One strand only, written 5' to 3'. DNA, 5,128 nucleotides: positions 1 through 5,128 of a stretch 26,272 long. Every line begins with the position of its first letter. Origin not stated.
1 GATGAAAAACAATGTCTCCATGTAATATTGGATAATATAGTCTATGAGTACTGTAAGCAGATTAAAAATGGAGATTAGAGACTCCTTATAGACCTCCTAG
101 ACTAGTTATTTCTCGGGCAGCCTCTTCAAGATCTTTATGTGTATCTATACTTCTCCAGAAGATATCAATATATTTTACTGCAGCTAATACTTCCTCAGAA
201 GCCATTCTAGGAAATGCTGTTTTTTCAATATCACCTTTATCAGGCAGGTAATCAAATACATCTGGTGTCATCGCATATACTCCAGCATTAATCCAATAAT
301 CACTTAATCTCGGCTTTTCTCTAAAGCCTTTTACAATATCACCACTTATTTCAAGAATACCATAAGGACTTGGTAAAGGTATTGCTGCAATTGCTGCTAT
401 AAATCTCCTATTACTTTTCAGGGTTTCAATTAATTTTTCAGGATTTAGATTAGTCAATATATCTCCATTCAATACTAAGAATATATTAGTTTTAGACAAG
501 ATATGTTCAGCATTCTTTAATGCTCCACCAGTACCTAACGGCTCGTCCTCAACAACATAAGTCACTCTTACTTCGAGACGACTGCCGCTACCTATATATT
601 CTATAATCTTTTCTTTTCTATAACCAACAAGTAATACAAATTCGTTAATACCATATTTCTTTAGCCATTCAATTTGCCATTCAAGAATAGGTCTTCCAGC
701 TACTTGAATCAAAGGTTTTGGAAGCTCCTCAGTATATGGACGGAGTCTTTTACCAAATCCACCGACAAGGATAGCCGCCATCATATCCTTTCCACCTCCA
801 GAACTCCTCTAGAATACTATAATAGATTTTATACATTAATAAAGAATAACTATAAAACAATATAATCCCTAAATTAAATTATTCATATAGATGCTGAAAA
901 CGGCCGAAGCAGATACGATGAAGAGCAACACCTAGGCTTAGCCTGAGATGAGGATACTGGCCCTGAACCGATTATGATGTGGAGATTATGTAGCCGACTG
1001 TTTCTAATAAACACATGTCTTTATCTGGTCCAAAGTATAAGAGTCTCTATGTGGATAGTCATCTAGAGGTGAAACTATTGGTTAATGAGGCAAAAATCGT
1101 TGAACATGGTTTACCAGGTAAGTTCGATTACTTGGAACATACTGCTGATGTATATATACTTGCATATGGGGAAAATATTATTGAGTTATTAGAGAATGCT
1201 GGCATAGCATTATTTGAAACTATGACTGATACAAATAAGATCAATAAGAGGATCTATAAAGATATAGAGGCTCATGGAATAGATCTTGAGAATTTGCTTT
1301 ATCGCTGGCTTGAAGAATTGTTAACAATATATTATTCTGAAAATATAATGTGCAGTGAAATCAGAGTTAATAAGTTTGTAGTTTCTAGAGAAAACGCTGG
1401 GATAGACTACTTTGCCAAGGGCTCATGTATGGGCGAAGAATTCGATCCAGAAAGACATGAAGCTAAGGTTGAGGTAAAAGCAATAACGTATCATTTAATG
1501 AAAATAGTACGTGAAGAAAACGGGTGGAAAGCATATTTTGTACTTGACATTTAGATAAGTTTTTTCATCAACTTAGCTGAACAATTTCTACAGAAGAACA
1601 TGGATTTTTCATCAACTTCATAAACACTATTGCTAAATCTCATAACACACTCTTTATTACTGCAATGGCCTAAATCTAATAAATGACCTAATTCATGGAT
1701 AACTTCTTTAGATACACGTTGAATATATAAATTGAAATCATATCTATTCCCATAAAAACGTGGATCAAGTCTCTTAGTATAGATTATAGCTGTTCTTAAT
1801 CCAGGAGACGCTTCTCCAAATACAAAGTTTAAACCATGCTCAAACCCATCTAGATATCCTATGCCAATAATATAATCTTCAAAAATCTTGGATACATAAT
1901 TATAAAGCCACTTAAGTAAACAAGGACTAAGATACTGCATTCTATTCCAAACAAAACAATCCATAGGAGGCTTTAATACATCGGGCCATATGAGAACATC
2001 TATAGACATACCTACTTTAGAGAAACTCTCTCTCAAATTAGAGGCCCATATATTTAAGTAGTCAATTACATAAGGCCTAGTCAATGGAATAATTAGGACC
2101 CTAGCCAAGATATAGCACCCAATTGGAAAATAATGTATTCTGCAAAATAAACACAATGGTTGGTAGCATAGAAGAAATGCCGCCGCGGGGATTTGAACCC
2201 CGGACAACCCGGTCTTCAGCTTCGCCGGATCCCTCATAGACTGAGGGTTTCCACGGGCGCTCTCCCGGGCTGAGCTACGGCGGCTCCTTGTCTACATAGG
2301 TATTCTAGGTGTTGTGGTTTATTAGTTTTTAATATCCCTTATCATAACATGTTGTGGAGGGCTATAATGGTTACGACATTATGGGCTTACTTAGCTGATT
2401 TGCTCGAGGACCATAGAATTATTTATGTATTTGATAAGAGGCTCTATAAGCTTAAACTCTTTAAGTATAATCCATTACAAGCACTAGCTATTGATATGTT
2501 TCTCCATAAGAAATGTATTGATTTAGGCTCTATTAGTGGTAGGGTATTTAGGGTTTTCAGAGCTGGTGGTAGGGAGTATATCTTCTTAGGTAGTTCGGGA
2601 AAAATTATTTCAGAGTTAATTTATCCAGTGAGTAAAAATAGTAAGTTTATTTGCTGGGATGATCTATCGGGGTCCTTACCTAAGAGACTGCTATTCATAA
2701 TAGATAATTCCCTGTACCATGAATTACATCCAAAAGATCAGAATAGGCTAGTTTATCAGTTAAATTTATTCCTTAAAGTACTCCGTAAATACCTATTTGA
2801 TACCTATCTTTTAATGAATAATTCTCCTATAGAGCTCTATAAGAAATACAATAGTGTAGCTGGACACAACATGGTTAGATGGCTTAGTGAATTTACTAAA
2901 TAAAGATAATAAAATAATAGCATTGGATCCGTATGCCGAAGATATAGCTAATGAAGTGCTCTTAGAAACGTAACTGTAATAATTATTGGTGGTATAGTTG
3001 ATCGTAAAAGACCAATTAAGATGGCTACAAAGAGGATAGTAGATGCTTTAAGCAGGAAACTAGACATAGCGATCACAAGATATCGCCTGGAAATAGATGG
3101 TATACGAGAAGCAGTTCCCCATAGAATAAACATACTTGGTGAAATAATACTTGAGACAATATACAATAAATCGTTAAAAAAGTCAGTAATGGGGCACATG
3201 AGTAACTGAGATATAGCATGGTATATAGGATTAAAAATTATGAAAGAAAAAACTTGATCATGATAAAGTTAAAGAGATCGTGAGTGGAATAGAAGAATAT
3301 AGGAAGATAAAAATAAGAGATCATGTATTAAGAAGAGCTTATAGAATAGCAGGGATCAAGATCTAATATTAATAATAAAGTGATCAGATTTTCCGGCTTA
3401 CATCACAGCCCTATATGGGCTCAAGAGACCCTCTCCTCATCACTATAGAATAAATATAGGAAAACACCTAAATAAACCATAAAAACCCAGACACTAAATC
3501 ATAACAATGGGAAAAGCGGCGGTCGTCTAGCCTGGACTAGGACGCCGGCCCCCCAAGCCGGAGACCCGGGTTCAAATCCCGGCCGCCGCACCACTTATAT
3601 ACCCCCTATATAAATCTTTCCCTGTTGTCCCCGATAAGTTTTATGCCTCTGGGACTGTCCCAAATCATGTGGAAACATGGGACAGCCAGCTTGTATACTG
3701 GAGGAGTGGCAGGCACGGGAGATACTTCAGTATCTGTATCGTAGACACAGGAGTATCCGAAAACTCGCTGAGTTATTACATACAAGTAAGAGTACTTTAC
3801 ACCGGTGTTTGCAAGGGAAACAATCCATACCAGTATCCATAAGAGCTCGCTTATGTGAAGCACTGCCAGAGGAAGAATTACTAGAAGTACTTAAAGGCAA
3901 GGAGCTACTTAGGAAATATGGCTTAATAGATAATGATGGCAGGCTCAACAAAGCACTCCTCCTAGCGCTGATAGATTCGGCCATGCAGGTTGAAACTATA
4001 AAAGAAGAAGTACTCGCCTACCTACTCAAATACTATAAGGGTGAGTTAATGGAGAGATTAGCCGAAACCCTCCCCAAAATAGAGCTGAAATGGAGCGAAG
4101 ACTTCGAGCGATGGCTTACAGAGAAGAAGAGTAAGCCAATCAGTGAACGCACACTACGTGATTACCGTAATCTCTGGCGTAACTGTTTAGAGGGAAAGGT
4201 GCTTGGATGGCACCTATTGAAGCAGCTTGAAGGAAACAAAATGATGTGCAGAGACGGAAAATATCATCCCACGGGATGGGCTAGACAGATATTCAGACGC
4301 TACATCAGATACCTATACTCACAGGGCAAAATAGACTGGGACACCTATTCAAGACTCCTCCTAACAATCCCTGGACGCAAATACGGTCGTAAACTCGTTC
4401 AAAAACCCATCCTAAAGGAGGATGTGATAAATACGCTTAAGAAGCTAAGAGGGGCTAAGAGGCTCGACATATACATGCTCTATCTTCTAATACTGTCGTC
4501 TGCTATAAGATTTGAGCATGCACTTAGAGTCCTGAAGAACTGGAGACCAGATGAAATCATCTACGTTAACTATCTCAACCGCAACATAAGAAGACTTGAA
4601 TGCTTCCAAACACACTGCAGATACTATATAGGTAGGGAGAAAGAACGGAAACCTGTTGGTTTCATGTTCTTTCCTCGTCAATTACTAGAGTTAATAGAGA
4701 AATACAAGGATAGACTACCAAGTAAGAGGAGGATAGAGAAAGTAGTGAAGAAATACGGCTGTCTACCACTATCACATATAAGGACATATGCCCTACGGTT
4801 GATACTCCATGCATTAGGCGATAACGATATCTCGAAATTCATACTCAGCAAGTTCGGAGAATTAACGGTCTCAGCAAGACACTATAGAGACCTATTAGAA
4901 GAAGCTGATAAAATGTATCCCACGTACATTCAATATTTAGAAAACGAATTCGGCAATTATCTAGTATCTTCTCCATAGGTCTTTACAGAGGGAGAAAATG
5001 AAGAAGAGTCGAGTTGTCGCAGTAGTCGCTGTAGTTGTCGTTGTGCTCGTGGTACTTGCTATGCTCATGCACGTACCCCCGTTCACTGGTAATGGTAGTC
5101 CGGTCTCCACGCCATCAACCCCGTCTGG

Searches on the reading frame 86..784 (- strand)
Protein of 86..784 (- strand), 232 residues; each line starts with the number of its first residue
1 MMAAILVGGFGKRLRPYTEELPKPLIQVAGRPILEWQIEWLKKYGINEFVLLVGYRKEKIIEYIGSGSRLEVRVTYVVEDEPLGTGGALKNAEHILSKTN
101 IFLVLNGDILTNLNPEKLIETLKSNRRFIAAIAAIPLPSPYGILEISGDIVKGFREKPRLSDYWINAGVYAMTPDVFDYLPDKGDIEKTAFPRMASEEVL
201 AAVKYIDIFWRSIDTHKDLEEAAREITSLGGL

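Call 43: search_protein_families(library=pfam, proteins=[window:86-784:-], max_evalue=0.01)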
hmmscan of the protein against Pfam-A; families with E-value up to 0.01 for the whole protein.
window:86-784:- (232 aa): 3 families
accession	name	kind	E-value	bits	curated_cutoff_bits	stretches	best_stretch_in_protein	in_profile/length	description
PF00483.29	NTP_transferase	-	1.6e-35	123.3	21.2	1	3-227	2-243/245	Nucleotidyl transferase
PF12804.13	NTP_transf_3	-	4.2e-09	37.2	27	1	3-110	1-97/160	MobA-like NTP transferase domain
PF01128.25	IspD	-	0.0019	18.5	27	1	2-67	2-65/221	2-C-methyl-D-erythritol 4-phosphate cytidylyltransferase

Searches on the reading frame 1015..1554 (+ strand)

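Call 43: search_protein_families(library=pfam, proteins=[window:1015-1554:+], max_evalue=0.01)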
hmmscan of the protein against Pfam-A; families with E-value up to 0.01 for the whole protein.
window:1015-1554:+ (179 aa): 1 family
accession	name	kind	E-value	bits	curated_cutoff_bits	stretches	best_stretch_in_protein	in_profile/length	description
PF01951.21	Archease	-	1.3e-43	149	25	1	37-179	1-136/136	Archease protein family (MTH1598/TM1083)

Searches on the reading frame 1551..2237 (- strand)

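Call 43: search_protein_families(library=pfam, proteins=[window:1551-2237:-], max_evalue=0.01)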
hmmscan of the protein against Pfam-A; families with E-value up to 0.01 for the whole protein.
window:1551-2237:- (228 aa): 2 families
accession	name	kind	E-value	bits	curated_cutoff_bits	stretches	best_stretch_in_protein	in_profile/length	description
PF07998.17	Peptidase_M54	-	3.6e-27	96.1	24.4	1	112-224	86-193/194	Peptidase family M54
PF00413.30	Peptidase_M10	-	0.0046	17.3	24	1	179-202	112-135/159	Matrixin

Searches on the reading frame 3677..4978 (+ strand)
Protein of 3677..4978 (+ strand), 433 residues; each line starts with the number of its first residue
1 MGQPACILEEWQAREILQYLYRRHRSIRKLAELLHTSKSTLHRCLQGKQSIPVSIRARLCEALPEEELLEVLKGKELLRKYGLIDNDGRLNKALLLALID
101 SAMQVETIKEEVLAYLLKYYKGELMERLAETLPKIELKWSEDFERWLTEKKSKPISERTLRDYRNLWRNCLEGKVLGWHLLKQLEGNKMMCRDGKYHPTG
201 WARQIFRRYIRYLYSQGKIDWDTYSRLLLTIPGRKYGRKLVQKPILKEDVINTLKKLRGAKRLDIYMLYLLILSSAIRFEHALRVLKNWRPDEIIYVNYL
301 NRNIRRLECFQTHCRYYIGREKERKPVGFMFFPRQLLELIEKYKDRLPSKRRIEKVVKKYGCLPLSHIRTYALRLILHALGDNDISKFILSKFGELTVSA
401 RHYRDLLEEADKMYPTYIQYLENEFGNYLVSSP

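Call 42: search_protein_families(library=pfam, proteins=[window:3677-4978:+], max_evalue=0.01)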
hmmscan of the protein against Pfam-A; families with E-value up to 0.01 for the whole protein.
window:3677-4978:+ (433 aa): 5 families
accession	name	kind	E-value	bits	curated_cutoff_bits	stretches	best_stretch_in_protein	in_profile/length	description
PF16795.10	Phage_integr_3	-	5.9e-17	62.5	27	1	247-419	6-160/161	Archaeal phage integrase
PF13560.12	HTH_31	-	1e-05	26.2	27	1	23-63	13-54/64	Helix-turn-helix domain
PF18024.7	HTH_50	-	0.0009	19.3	27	1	14-43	13-42/50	Helix-turn-helix domain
PF09339.16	HTH_IclR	-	0.0036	17.5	22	1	15-46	7-40/52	IclR helix-turn-helix domain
PF12116.14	SpoIIID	-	0.0061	17.1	27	0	13-45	8-40/82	Stage III sporulation protein D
